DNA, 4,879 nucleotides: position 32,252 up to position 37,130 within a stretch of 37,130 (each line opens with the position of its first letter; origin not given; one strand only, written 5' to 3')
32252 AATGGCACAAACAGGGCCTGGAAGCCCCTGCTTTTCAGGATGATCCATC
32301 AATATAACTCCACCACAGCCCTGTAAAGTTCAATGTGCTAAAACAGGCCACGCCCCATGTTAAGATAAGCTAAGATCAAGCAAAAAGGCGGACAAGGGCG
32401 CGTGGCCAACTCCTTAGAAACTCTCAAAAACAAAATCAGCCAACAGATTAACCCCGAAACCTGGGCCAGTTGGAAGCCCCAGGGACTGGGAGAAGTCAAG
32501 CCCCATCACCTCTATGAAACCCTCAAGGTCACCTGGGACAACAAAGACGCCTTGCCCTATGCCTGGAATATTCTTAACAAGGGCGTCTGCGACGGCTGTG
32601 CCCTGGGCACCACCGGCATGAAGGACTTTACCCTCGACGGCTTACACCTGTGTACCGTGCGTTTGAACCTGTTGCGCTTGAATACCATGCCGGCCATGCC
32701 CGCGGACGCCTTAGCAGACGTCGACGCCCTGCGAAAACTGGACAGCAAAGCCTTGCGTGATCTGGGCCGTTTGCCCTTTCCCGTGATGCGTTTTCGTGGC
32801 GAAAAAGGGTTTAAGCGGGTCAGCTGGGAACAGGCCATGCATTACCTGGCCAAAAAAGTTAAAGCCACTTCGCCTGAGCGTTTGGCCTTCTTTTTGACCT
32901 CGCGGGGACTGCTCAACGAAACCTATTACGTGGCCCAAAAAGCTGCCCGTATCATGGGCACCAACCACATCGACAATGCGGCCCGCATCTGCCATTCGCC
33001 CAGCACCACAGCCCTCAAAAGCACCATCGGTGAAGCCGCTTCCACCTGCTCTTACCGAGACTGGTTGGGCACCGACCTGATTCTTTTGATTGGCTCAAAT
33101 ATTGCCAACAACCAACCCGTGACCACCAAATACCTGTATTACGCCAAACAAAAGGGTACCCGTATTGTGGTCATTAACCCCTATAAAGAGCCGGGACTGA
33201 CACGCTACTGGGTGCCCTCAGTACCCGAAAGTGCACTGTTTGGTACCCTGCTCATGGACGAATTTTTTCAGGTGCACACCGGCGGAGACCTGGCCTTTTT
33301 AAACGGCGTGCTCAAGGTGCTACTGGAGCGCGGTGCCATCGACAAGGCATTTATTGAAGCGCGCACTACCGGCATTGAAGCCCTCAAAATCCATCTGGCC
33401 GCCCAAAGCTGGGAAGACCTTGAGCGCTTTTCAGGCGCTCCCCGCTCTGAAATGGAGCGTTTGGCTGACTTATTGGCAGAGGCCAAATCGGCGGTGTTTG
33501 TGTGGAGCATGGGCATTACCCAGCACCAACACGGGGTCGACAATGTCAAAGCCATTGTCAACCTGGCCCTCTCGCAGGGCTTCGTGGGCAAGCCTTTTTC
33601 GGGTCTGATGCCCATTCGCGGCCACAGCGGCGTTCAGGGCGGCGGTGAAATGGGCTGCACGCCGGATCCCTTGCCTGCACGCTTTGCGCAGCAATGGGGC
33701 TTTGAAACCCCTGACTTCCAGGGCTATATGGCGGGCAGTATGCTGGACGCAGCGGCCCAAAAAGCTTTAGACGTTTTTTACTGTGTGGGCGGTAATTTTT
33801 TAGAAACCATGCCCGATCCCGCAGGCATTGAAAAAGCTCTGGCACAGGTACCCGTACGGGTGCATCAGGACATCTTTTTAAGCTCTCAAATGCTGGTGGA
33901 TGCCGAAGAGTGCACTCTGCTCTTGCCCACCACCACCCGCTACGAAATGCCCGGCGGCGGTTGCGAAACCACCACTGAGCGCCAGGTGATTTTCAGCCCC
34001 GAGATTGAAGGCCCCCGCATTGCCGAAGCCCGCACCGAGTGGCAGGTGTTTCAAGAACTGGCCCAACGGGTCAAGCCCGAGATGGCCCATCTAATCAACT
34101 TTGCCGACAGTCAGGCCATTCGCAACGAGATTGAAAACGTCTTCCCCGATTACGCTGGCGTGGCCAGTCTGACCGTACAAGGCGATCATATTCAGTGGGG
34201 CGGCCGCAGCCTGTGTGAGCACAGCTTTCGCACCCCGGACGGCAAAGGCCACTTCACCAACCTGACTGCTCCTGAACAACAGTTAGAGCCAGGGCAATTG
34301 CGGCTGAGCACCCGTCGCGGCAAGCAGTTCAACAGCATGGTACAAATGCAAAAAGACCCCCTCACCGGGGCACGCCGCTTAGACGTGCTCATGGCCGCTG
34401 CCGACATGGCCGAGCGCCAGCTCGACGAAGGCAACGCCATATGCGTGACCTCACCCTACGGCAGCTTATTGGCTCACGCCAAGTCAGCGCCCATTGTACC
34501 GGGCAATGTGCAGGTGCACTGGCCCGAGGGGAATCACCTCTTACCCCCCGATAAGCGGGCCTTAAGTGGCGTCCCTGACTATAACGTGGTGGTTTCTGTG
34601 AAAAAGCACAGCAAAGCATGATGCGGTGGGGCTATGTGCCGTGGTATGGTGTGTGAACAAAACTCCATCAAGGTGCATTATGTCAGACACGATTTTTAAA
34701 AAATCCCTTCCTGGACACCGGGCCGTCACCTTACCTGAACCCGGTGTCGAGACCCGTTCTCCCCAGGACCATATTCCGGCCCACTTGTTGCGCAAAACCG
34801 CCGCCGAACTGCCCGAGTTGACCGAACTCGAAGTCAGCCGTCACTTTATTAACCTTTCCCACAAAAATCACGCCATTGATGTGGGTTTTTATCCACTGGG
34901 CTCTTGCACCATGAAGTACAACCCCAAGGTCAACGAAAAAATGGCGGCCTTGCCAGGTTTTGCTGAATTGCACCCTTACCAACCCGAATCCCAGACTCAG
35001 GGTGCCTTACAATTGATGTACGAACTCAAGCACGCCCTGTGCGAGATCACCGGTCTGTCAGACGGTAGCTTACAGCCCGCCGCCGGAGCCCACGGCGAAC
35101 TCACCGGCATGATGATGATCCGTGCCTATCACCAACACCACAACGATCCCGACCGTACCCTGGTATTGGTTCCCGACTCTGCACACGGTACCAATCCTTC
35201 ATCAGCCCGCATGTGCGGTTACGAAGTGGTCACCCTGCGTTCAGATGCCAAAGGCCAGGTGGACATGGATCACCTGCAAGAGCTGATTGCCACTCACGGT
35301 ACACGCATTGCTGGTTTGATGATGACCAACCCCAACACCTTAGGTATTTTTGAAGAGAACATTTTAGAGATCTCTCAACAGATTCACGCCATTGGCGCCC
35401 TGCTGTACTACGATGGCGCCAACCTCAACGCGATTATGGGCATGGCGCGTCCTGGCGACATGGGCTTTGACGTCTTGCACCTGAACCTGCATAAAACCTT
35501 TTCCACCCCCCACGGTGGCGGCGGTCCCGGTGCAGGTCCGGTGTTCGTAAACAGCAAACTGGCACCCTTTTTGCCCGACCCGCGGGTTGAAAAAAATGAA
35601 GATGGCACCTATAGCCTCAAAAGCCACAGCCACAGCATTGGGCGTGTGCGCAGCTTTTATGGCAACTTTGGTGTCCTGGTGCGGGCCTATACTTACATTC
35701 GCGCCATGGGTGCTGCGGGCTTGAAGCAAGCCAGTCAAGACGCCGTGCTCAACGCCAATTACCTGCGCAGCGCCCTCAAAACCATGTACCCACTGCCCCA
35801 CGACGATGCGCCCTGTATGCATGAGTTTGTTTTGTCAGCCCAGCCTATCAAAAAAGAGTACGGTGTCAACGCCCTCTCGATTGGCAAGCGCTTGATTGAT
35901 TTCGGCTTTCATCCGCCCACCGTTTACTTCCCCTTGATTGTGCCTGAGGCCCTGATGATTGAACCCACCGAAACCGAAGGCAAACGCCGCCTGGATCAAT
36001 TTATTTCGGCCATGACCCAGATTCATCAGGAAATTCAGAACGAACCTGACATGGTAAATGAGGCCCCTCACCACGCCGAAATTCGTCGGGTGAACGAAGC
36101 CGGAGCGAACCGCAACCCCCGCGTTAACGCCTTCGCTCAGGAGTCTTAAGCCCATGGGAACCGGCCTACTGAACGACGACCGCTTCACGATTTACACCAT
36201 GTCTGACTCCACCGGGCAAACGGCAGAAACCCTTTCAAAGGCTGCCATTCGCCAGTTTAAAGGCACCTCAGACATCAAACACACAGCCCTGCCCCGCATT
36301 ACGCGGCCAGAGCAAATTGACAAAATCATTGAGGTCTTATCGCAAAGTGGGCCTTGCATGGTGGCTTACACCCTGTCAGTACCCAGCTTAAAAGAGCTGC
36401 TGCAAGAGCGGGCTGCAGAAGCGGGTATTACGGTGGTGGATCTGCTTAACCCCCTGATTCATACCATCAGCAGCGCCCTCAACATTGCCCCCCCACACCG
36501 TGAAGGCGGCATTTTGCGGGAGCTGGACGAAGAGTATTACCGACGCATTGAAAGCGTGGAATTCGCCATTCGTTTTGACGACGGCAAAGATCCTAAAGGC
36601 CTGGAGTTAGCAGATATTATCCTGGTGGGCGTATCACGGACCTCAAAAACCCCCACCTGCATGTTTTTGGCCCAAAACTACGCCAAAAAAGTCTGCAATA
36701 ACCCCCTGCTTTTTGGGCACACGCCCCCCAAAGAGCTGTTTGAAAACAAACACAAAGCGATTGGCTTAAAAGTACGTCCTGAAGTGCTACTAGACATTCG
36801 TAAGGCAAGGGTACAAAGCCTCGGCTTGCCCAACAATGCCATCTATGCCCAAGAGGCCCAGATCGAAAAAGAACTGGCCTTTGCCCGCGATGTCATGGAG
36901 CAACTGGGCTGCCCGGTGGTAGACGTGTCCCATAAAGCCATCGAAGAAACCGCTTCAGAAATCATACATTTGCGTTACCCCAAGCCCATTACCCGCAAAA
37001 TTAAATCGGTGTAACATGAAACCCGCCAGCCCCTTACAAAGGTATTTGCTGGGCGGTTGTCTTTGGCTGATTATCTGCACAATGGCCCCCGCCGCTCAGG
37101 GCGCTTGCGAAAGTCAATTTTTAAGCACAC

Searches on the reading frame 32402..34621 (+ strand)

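Call 75: search_protein_families(library=pfam, proteins=[window:32402-34621:+], max_evalue=0.00001)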
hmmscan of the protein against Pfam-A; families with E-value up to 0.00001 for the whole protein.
window:32402-34621:+ (739 aa): 2 families
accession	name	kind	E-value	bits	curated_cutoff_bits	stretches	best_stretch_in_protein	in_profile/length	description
PF00384.28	Molybdopterin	-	2.5e-37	129.2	24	1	123-555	1-352/353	Molybdopterin oxidoreductase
PF01568.27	Molydop_binding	-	3.5e-08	33.9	26.8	1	636-730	5-109/110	Molydopterin dinucleotide binding domain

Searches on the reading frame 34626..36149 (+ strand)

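Call 75: search_protein_families(library=pfam, proteins=[window:34626-36149:+], max_evalue=0.00001)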
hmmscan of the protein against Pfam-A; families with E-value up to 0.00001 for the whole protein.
window:34626-36149:+ (507 aa): 3 families
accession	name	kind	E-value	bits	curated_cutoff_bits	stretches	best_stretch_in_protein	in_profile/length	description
PF21478.3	GcvP2_C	-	1.4e-30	106.2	27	1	369-472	1-104/122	Glycine dehydrogenase, C-terminal domain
PF02347.22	GDC-P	-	1.2e-14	54.5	26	1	48-317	29-284/429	Glycine cleavage system P-protein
PF00266.25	Aminotran_5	-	2.2e-07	30.6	21.5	1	173-297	85-207/371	Aminotransferase class-V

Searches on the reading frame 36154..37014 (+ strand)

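Call 83: search_protein_families(library=pfam, proteins=[window:36154-37014:+], max_evalue=0.0001)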
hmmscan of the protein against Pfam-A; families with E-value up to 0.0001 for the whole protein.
window:36154-37014:+ (286 aa): 1 family
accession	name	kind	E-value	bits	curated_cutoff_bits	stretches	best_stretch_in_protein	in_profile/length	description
PF03618.20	Kinase-PPPase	-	2.4e-83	280.2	23.5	1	13-271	1-256/256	Kinase/pyrophosphorylase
